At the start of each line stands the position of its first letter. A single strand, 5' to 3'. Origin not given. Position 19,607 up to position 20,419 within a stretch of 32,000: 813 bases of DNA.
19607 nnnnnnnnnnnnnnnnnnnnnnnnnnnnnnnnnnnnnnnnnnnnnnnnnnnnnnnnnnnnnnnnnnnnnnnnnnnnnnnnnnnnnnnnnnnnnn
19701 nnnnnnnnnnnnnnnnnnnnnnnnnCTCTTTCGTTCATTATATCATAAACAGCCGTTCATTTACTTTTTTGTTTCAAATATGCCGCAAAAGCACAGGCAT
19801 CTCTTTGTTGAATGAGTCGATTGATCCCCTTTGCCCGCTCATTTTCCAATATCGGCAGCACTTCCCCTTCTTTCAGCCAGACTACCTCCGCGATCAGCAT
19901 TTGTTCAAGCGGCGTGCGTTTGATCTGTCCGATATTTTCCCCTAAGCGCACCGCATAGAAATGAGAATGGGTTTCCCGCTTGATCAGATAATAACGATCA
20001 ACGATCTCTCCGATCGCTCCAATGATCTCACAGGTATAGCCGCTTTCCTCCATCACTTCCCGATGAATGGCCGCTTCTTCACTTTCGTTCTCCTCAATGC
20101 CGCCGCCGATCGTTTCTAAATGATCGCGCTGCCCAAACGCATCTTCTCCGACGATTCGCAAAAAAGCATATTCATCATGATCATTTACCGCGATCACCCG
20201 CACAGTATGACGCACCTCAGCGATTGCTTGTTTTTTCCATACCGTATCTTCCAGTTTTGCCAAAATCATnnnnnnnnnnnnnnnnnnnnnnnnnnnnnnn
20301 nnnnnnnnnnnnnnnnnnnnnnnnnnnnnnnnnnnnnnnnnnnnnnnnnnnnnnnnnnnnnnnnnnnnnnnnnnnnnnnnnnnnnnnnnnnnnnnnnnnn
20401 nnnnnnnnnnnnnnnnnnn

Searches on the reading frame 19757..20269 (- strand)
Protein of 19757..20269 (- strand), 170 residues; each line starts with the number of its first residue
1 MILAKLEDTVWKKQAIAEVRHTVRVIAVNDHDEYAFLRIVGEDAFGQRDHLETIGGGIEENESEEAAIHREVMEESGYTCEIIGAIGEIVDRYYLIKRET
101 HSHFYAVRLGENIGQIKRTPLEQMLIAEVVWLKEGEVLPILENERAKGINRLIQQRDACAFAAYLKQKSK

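Call 7: search_protein_families(library=pfam, proteins=[window:19757-20269:-])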
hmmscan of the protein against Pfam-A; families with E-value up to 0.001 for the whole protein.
window:19757-20269:- (170 aa): 1 family
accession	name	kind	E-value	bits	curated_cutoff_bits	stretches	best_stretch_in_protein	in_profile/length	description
PF00293.34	NUDIX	-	3.4e-10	40.5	21.1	1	22-145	5-127/134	NUDIX domain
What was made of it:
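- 19757..20269 (-): NUDIX hydrolase gene (170 aa), substrate class not assignable. Probably transcribed by read-through of the RNA's terminator. Pfam NUDIX, E = 3.4e-10 (call 7).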

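Call 8: find_homologous_proteins(query=window:19757-20269:-)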
Query window:19757-20269:- (170 aa): 9 proteins with E <= 0.001 among 47 candidates.
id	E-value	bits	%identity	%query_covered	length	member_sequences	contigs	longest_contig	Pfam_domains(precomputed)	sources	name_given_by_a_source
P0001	6.6e-104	363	99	100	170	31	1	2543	PF00293.35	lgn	-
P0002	6.4e-45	171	51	99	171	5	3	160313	PF00293.35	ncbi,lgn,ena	-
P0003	3.2e-43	165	51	96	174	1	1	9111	PF00293.35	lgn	-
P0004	9.2e-38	148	46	99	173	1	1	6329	PF00293.35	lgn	-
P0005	1.7e-36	143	49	98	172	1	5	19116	PF00293.35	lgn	-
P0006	1.8e-36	143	48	96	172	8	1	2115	PF00293.35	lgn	-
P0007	3.5e-34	136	43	98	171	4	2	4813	PF00293.35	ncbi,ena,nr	ncbi:MAG: NUDIX hydrolase [Erysipelotrichales bacterium]|nr:NUDIX hydrolase [Erysipelotrichales bact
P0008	7.8e-34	135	44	98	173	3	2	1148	PF00293.35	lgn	-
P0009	4.0e-33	132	43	99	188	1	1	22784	PF00293.35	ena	-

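Call 9: find_encoding_contigs(protein=P0002, flank=4000, max_places=4)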
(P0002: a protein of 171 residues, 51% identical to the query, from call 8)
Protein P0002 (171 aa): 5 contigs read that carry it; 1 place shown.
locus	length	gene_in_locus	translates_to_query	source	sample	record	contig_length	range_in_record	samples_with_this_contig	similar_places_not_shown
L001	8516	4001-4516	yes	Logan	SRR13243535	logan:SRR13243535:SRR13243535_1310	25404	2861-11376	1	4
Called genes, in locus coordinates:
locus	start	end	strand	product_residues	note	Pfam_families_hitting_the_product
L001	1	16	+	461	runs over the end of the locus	PF02386:TrkH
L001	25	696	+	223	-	PF02254:TrkA_N, PF02080:TrkA_C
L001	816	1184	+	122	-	PF06803:DUF1232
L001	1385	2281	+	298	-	PF01381:HTH_3, PF07022:Phage_CI_repr (weak), PF12844:HTH_19, PF13560:HTH_31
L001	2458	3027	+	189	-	PF01966:HD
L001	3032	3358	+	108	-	-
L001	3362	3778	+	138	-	PF03479:PCC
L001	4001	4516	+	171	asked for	PF00293:NUDIX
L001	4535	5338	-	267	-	PF02557:VanY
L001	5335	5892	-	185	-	PF01795:Methyltransf_5 (weak), PF13649:Methyltransf_25 (weak), PF06962:rRNA_methylase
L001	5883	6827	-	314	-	PF04055:Radical_SAM, PF16199:Radical_SAM_C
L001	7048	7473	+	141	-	PF13328:HD_4 (weak)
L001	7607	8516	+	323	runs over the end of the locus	PF02675:AdoMet_dc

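Call 10: find_encoding_contigs(protein=P0003, flank=4000, max_places=3)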
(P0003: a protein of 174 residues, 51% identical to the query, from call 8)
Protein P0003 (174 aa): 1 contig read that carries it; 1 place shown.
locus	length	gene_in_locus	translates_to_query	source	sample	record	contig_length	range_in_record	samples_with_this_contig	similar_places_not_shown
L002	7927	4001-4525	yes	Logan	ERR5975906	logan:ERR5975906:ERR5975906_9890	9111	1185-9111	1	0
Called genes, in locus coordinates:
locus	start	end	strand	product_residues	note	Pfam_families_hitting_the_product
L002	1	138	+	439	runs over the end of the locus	?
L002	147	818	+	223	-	PF02254:TrkA_N, PF02080:TrkA_C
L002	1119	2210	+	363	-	-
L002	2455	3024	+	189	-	PF01966:HD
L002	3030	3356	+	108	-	-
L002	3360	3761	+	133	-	PF03479:PCC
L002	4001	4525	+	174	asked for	PF00293:NUDIX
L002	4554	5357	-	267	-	PF02557:VanY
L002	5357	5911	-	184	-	PF01795:Methyltransf_5 (weak), PF13847:Methyltransf_31 (weak), PF13649:Methyltransf_25 (weak), PF06962:rRNA_methylase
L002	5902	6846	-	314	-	PF04055:Radical_SAM, PF16199:Radical_SAM_C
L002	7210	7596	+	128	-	-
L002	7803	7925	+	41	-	?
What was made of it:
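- RNA and NUDIX moved together into another context, behind the PCC gene, in L001/2 (calls 9, 10).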

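Call 11: find_encoding_contigs(protein=P0005, flank=4000, max_places=4)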
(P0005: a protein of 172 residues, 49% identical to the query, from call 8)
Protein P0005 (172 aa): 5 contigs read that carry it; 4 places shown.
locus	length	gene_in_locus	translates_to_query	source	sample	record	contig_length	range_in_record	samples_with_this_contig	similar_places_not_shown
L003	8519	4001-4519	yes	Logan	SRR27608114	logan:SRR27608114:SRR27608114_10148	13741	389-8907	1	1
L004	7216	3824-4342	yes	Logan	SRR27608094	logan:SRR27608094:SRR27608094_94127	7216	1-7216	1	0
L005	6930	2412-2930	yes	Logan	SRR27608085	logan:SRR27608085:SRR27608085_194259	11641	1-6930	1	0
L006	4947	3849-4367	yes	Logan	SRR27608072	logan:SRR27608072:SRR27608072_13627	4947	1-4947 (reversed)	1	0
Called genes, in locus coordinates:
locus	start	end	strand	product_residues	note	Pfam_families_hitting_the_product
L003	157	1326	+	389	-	PF00089:Trypsin, PF13365:Trypsin_2, PF13180:PDZ_2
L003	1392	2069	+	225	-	PF00072:Response_reg, PF00486:Trans_reg_C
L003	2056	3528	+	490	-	PF00672:HAMP (faint), PF00512:HisKA, PF02518:HATPase_c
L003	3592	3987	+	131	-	PF03479:PCC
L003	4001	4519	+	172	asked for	PF00293:NUDIX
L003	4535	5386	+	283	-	PF12541:DUF3737, PF13229:Beta_helix (faint)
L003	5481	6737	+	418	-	PF01381:HTH_3, PF12844:HTH_19 (weak), PF13560:HTH_31 (weak)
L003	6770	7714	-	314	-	PF04055:Radical_SAM, PF16199:Radical_SAM_C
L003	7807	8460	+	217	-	PF19700:DUF6198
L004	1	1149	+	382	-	?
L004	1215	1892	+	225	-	PF00072:Response_reg, PF00486:Trans_reg_C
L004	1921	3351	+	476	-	PF00672:HAMP (faint), PF00512:HisKA, PF02518:HATPase_c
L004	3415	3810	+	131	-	PF03479:PCC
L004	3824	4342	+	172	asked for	PF00293:NUDIX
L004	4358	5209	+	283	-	PF12541:DUF3737, PF13229:Beta_helix (faint)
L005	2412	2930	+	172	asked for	PF00293:NUDIX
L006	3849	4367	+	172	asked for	PF00293:NUDIX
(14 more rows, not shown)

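Call 14: find_encoding_contigs(protein=P0001, flank=4000, max_places=6)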
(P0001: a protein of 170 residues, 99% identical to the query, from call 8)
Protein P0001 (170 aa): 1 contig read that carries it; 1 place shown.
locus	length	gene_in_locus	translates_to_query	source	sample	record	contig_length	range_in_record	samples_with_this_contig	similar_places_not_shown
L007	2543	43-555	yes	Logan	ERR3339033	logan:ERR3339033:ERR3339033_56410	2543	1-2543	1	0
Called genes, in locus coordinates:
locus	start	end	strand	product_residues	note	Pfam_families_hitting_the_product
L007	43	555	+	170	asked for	PF00293:NUDIX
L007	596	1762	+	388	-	PF07973:tRNA_SAD (weak)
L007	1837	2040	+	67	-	PF07873:YabP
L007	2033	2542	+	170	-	?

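Call 16: find_encoding_contigs(protein=P0004, flank=3000, max_places=3)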
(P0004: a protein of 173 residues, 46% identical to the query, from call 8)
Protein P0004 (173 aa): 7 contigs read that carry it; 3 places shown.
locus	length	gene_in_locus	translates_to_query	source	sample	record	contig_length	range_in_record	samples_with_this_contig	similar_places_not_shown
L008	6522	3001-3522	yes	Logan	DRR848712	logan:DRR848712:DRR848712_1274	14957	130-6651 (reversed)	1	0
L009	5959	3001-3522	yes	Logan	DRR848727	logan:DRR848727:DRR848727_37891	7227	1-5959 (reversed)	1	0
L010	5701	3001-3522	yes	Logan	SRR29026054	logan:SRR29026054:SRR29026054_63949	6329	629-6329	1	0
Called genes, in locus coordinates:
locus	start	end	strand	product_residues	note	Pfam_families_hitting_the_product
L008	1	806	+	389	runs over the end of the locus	PF07690:MFS_1, PF12832:MFS_1_like, PF07690:MFS_1 (weak)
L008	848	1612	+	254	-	PF00702:Hydrolase, PF13344:Hydrolase_6, PF13419:HAD_2 (weak), PF13242:Hydrolase_like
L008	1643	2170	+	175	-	PF09335:VTT_dom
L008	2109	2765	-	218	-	PF07722:Peptidase_C26, PF00117:GATase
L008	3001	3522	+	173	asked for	PF00293:NUDIX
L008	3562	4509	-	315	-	PF04055:Radical_SAM, PF16199:Radical_SAM_C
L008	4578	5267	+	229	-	PF01863:YgjP-like, PF10263:SprT-like (weak)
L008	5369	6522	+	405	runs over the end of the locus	PF00465:Fe-ADH, PF13685:Fe-ADH_2 (weak), PF25137:ADH_Fe_C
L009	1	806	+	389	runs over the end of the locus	PF07690:MFS_1, PF12832:MFS_1_like, PF07690:MFS_1 (weak)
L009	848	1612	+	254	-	PF00702:Hydrolase, PF13344:Hydrolase_6, PF13419:HAD_2 (weak), PF13242:Hydrolase_like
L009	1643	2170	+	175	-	PF09335:VTT_dom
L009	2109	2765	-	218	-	PF07722:Peptidase_C26, PF00117:GATase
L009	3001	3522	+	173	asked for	PF00293:NUDIX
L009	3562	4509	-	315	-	PF04055:Radical_SAM, PF16199:Radical_SAM_C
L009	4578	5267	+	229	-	PF01863:YgjP-like, PF10263:SprT-like (weak)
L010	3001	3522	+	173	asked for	PF00293:NUDIX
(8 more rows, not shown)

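Call 17: find_encoding_contigs(protein=P0007, flank=3000, max_places=3)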
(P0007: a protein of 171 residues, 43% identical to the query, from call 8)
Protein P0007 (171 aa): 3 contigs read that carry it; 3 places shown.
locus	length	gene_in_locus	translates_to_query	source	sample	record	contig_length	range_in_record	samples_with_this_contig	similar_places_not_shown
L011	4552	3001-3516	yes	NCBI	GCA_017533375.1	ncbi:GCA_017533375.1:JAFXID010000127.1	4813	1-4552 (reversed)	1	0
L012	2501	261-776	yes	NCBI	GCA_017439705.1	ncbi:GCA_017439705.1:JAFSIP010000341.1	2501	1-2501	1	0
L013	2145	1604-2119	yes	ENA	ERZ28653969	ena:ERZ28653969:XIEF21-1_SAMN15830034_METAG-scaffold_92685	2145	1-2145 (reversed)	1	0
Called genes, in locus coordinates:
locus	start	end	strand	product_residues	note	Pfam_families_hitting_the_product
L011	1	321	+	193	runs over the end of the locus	PF00089:Trypsin, PF13365:Trypsin_2, PF13180:PDZ_2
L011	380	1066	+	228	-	PF00072:Response_reg, PF00486:Trans_reg_C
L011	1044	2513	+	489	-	PF00512:HisKA, PF02518:HATPase_c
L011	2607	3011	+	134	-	PF03479:PCC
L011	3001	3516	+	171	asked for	PF00293:NUDIX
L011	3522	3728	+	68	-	-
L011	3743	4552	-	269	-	PF04055:Radical_SAM, PF16199:Radical_SAM_C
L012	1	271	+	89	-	PF03479:PCC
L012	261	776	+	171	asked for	PF00293:NUDIX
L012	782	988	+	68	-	-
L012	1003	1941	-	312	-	PF04055:Radical_SAM, PF16199:Radical_SAM_C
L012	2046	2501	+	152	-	PF19700:DUF6198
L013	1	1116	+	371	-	?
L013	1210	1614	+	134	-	PF03479:PCC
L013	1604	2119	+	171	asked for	PF00293:NUDIX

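Call 18: find_encoding_contigs(protein=P0009, flank=3000, max_places=3)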
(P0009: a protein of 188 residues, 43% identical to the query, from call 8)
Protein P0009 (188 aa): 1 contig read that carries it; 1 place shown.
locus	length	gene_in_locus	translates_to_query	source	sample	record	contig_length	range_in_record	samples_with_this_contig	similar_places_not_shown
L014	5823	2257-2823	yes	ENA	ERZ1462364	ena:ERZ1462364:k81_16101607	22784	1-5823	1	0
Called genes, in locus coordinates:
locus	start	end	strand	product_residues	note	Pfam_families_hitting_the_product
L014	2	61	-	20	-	?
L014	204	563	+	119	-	PF03780:Asp23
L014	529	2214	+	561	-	PF02734:Dak2, PF21645:FakA-like_M, PF13684:FakA-like_C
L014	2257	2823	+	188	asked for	PF00293:NUDIX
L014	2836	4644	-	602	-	PF00501:AMP-binding, PF13193:AMP-binding_C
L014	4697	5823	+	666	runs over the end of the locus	PF22745:Nlig-Ia, PF01653:DNA_ligase_aden, PF03120:OB_DNA_ligase, PF03119:DNA_ligase_ZBD, PF00633:HHH (faint), PF14520:HHH_5 (faint), PF12826:HHH_2, PF00533:BRCT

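Call 22: find_encoding_contigs(protein=P0006, flank=3000, max_places=4)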
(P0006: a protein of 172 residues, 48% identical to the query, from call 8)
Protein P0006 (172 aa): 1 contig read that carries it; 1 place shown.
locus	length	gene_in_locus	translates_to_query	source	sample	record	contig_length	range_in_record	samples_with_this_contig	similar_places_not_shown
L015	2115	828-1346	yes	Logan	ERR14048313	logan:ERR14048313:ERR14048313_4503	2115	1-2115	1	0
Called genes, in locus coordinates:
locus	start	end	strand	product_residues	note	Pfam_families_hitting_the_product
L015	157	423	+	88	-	PF02604:PhdYeFM_antitox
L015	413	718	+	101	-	PF05016:ParE_toxin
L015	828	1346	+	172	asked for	PF00293:NUDIX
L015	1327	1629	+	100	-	-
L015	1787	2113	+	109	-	?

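Call 23: find_encoding_contigs(protein=P0008, flank=3000, max_places=4)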
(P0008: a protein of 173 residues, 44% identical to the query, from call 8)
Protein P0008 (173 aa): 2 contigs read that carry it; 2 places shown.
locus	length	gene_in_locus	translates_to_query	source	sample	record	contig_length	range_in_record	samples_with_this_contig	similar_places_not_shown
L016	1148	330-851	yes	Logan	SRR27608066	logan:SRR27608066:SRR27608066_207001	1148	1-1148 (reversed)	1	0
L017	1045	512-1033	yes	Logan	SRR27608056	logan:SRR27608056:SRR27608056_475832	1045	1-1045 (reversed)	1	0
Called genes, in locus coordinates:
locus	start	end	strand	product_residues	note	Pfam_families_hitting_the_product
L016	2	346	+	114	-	?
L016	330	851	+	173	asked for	PF00293:NUDIX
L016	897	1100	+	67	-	-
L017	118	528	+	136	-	PF03479:PCC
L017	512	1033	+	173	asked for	PF00293:NUDIX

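Call 25: find_related_loci(query=A1, collection=genome_contigs, flank=2500)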
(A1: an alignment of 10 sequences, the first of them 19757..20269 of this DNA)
Query A1 (170 aa) in genome_contigs; peptide patterns used: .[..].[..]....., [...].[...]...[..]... (x = any residue, [..] = any of these).
600 stretches matched a pattern (row limit reached: there are more); 55 encode a relative of the query (tblastn E <= 1e-3); 55 distinct loci.
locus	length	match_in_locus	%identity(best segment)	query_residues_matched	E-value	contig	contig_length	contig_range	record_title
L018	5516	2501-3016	45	1-170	1e-37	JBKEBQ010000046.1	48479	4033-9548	MAG: Breznakia sp. isolate VLC_068 k121_6301396, whole genome shotgun sequence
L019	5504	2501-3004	46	1-168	3e-37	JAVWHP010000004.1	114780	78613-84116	MAG: Erysipelotrichaceae bacterium isolate CGS1Y2-bin36 NODE_95_length_114780_cov_76.408098, whole genome shotgun sequen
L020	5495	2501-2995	40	2-169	2e-31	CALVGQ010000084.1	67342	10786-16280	MAG: uncultured Erysipelotrichaceae bacterium isolate E09__bin1 genome assembly, contig: E09__k127_7609378, whole genome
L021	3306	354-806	25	2-157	4e-10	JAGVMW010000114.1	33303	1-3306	MAG: archaeon isolate DeMMO3_35 c_000000074801, whole genome shotgun sequence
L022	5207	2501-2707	39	47-111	1e-8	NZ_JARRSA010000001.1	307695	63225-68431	Roseicyclus salinarum strain SDUM158017 scaffold_1_length=307696, whole genome shotgun sequence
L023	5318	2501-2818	35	51-156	2e-8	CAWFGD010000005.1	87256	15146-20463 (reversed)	MAG: uncultured Alphaproteobacteria bacterium isolate MFD02832.bin.2.91 genome assembly, contig: contig_16650, whole gen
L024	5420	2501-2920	30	20-170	2e-7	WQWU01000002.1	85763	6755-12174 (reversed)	MAG: Treponema sp. isolate Emb289P3bin117 Ga0123356_10000120, whole genome shotgun sequence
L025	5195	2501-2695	42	20-90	7e-7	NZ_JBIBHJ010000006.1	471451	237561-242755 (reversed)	Streptomyces sp. NPDC008150 NPDC008150_170_G11.ctg-0006, whole genome shotgun sequence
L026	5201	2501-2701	41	18-90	7e-7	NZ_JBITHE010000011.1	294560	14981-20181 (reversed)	Streptomyces sp. NPDC050535 NPDC050535_58_E4.ctg-0011, whole genome shotgun sequence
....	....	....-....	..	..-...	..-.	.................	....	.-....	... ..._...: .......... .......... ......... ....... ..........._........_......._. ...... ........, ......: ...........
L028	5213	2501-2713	38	48-114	1e-6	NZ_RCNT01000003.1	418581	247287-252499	Rhodophyticola porphyridii strain MA-7-27 PoM0330_3, whole genome shotgun sequence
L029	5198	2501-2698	41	19-90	1e-6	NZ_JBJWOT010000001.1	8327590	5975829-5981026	Streptomyces sediminimaris strain MCC20 chromosome_1, whole genome shotgun sequence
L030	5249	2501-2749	35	20-95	1e-6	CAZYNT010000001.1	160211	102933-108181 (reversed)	MAG TPA_asm: uncultured Gammaproteobacteria bacterium isolate SRP263991_co4_298 genome assembly, contig: NODE_27_length_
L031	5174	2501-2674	40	48-109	2e-6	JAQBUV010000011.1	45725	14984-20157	MAG: Chloroflexota bacterium isolate casp150-mb.161 NODE_2098_length_45725_cov_0.513808, whole genome shotgun sequence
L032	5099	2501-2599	52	47-79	2e-6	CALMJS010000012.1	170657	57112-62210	MAG TPA_asm: uncultured Rhodobacteraceae bacterium isolate SRR7346984_bin.71_CONCOCT_v1.1_MAG genome assembly, contig: E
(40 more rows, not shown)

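Call 60: search_protein_families(library=ncbifam, proteins=[window:19757-20269:-], max_evalue=0.01)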
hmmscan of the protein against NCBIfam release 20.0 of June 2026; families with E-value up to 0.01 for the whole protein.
window:19757-20269:- (170 aa): 13 families
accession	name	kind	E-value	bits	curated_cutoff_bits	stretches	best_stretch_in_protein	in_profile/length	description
NF008044.0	PRK10776.1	equivalog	2.3e-05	24.3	148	1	33-108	16-88/130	8-oxo-dGTP diphosphatase MutT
NF008736.0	PRK11762.1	equivalog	0.00017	21.1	169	1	17-88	44-113/186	ADP compounds hydrolase NudE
TIGR00052.1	TIGR00052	subfamily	0.00024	20.7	79.55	1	47-90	78-121/188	nudix-type nucleoside diphosphatase, YffH/AdpP family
TIGR02705.1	nudix_YtkD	equivalog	0.0004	19.9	154.4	1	51-88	47-84/156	RNA deprotection pyrophosphohydrolase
NF001937.0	PRK00714.1-4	equivalog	0.00043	20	139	1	20-103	8-87/161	RNA pyrophosphohydrolase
TIGR00586.1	mutt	equivalog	0.0007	19.6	97.9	1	26-134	11-113/129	8-oxo-dGTP diphosphatase MutT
NF001935.0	PRK00714.1-2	equivalog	0.0013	18.2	259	1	20-91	8-73/183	RNA pyrophosphohydrolase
NF001934.0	PRK00714.1-1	equivalog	0.0023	17.4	241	1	23-83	11-65/176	RNA pyrophosphohydrolase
NF001938.0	PRK00714.1-5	equivalog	0.0045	16.4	116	1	41-80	37-76/172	RNA pyrophosphohydrolase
NF001936.0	PRK00714.1-3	equivalog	0.0058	16.5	118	1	55-90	41-77/155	RNA pyrophosphohydrolase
NF006530.0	PRK08999.1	equivalog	0.0072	15.4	245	1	52-91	36-75/315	Nudix family hydrolase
NF007834.0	PRK10546.1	equivalog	0.008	16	156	1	47-107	28-86/135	pyrimidine (deoxy)nucleoside triphosphate diphosphatase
NF008003.0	PRK10729.1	equivalog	0.01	15.2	248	0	37-81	78-122/210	ADP-ribose diphosphatase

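Call 61: search_solved_structures(query=A1, max_evalue=0.001)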
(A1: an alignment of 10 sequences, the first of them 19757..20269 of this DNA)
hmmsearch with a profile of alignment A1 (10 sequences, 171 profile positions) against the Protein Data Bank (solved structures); distinct sequences matched with E-value up to 0.001: 38.
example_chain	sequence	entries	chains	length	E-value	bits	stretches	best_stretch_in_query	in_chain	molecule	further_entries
2azw_A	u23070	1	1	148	2.3e-07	33.7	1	55-109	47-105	MutT/nudix family protein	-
3gwy_A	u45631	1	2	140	2.7e-07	33.5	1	41-93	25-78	Putative CTP pyrophosphohydrolase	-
2pqv_A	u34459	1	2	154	1.3e-06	31.3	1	50-109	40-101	MutT/nudix family protein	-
6fl4_A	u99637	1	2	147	1.6e-05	27.7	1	55-110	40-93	Nudix hydrolase 1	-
5gp0_E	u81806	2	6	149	1.6e-05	27.7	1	55-110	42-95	Nudix hydrolase 1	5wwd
6dby_A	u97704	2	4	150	1.7e-05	27.7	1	55-110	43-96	Nudix hydrolase 1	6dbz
7syc_A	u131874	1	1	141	2.1e-05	27.4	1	26-86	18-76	7,8-dihydro-8-oxoguanine-triphosphatase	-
1mut_A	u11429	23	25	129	2.3e-05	27.2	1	26-85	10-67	NUCLEOSIDE TRIPHOSPHATE PYROPHOSPHOHYDROLASE | Mutator mutT protein | 7,8-dihydro-8-oxoguanine-triphosphatase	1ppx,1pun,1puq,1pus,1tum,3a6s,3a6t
1vk6_A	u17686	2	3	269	3.5e-05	26.6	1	47-87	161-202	NADH pyrophosphatase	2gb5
5iw4_A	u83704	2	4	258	3.6e-05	26.6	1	47-87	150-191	NADH pyrophosphatase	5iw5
4v14_A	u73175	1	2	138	0.00011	25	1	42-85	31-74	MUTATOR MUTT PROTEIN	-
5otn_A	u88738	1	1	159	0.00011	25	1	52-89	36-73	Nudix (Nucleoside diphosphate linked moiety X)-type motif 1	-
5hzx_A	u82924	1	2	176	0.00014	24.7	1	52-89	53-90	Nudix (Nucleoside diphosphate linked moiety X)-type motif 1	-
3grn_A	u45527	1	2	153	0.00022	24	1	23-89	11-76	MutT related protein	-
5wy6_E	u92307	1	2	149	0.00022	24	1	55-110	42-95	Nudix hydrolase 1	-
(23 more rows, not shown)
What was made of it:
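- The NUDIX matches are generic: all fall far below the curated cut-offs, and MutT, NudE and RppH score alike (calls 60, 61).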
